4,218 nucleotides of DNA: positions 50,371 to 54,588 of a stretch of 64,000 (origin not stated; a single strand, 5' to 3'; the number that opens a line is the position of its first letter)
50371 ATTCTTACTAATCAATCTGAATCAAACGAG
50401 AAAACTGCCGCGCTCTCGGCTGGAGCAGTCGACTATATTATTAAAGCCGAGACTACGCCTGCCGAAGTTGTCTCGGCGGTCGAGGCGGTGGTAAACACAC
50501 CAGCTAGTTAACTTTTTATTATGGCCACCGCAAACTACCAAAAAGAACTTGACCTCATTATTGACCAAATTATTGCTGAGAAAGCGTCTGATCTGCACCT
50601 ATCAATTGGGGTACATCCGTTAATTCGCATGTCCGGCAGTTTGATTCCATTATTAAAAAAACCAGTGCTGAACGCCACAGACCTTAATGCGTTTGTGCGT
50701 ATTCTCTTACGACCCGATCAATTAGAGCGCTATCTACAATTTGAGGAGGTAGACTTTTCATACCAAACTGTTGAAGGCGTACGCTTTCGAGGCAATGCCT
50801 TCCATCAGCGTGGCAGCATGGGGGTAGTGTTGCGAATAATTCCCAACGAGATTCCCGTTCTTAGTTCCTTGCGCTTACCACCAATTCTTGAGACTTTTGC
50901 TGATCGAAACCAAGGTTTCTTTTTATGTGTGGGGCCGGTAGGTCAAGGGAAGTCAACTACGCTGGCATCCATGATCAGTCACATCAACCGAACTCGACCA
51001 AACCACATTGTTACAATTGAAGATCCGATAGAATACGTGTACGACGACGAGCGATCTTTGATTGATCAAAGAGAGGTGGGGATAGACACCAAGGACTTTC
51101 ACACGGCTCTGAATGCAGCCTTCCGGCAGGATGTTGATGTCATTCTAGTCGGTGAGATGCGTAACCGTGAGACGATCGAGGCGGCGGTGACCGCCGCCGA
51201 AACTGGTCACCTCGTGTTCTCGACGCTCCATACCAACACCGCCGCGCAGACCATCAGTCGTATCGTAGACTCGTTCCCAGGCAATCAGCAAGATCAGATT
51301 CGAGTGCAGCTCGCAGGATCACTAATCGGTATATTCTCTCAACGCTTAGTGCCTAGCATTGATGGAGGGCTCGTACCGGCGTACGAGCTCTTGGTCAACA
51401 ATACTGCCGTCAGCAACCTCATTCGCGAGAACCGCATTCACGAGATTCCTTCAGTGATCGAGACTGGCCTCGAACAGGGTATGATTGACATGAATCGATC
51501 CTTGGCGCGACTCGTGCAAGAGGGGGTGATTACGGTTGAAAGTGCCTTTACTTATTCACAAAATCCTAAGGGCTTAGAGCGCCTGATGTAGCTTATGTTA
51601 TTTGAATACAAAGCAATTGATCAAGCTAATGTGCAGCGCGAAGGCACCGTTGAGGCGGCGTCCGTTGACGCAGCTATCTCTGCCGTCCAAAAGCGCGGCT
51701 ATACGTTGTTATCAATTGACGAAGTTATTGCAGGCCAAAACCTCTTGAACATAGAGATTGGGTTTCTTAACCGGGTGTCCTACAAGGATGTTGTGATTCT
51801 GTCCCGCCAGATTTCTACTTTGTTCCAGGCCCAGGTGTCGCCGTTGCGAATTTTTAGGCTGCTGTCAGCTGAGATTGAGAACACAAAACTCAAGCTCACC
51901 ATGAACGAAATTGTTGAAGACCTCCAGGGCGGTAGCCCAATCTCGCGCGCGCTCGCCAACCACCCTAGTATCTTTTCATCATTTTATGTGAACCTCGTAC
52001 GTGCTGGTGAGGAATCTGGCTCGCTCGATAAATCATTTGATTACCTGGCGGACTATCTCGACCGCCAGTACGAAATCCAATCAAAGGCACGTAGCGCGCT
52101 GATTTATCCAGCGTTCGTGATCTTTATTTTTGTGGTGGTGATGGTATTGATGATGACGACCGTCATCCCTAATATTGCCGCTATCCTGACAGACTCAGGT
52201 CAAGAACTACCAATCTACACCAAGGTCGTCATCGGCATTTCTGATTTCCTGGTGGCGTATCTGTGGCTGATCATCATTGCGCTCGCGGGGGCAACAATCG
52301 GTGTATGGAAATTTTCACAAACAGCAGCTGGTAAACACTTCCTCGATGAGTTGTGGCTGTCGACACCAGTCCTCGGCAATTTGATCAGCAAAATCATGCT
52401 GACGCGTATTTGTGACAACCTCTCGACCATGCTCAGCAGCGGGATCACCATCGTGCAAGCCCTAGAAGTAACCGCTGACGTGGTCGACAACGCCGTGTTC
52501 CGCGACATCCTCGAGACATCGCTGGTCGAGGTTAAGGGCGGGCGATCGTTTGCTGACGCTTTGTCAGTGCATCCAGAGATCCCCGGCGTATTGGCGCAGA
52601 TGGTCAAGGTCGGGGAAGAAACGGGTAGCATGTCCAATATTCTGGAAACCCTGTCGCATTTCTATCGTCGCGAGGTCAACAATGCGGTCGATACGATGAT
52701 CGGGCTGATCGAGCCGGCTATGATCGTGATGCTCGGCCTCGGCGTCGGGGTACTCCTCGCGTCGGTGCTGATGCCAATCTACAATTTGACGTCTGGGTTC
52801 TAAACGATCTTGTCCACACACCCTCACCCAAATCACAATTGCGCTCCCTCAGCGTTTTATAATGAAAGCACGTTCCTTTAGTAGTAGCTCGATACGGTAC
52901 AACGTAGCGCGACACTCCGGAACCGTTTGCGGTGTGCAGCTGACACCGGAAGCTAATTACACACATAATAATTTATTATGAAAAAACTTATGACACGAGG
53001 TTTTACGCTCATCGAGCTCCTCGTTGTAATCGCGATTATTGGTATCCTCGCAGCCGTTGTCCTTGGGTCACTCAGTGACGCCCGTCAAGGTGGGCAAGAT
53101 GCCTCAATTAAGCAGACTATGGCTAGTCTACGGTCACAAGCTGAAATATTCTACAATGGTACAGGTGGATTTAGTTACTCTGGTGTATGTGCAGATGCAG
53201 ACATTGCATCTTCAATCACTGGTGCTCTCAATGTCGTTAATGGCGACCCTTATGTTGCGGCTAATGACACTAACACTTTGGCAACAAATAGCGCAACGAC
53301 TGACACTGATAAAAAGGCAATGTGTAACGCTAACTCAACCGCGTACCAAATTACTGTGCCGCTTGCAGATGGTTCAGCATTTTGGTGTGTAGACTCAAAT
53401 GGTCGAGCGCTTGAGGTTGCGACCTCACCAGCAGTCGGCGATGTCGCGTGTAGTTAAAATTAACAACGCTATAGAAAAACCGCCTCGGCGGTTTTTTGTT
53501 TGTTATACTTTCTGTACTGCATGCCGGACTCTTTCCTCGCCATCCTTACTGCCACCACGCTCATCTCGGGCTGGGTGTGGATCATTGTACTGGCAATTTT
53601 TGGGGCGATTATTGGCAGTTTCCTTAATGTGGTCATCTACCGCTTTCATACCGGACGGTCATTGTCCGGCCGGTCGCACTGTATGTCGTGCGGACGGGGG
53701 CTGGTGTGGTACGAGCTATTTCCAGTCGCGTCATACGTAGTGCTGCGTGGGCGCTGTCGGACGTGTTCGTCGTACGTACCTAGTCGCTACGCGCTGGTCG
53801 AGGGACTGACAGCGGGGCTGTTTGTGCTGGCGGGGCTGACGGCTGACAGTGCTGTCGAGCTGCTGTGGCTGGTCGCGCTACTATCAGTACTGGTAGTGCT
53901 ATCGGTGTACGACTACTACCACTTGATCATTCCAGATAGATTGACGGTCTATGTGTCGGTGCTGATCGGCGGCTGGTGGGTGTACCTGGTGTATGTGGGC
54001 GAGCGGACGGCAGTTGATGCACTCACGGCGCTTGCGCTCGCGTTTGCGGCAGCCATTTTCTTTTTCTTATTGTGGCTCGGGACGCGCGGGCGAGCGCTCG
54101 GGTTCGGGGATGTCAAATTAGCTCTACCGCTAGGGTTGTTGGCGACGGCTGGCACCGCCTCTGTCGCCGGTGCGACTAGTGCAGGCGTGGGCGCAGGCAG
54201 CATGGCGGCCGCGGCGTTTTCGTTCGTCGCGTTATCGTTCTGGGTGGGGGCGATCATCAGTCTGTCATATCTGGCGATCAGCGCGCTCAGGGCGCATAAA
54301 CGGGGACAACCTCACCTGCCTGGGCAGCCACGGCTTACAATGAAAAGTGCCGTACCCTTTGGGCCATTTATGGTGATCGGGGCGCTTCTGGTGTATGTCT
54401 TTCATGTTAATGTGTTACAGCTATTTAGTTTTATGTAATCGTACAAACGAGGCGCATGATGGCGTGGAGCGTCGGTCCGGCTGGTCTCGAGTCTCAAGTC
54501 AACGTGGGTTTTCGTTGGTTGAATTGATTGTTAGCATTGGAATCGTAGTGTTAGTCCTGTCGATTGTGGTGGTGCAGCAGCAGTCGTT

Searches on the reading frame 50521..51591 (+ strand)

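Call 61: search_protein_families(library=pfam, proteins=[window:50521-51591:+], max_evalue=0.00001)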
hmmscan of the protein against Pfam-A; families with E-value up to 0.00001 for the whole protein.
window:50521-51591:+ (356 aa): 1 family
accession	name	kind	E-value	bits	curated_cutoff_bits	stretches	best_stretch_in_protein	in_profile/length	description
PF00437.27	T2SSE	-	1.1e-43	149.8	24.9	1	7-280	9-281/370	Type II/IV secretion system protein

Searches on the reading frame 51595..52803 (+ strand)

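Call 61: search_protein_families(library=pfam, proteins=[window:51595-52803:+], max_evalue=0.00001)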
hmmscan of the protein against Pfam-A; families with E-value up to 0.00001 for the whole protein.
window:51595-52803:+ (402 aa): 1 family
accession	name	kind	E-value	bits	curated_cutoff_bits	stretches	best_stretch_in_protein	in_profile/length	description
PF00482.28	T2SSF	-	3.9e-61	205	25.2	2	70-192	2-125/125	Type II secretion system (T2SS), protein F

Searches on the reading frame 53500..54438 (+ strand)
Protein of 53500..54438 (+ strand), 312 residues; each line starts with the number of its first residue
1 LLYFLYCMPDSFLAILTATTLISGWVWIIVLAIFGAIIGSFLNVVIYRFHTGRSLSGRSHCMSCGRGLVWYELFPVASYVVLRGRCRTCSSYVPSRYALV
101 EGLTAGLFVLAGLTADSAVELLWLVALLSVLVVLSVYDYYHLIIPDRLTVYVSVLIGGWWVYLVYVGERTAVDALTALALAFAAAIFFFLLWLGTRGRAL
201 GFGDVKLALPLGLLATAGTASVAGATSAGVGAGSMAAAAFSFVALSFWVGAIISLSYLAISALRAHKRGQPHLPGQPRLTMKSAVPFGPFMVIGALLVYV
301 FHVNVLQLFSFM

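Call 30: search_protein_families(library=pfam, proteins=[window:53500-54438:+], max_evalue=0.01)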
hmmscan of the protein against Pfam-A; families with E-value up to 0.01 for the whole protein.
window:53500-54438:+ (312 aa): 3 families
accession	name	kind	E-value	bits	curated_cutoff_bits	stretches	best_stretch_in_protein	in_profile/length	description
PF06750.18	A24_N_bact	-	3.4e-27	94.8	23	1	33-112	1-81/84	Bacterial Peptidase A24 N-terminal domain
PF01478.23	Peptidase_A24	-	5.5e-07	30.4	26.5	1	126-254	2-103/104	Type IV leader peptidase family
PF10247.14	Romo1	-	0.0013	19.6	27.6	1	248-297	15-64/66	Reactive mitochondrial oxygen species modulator 1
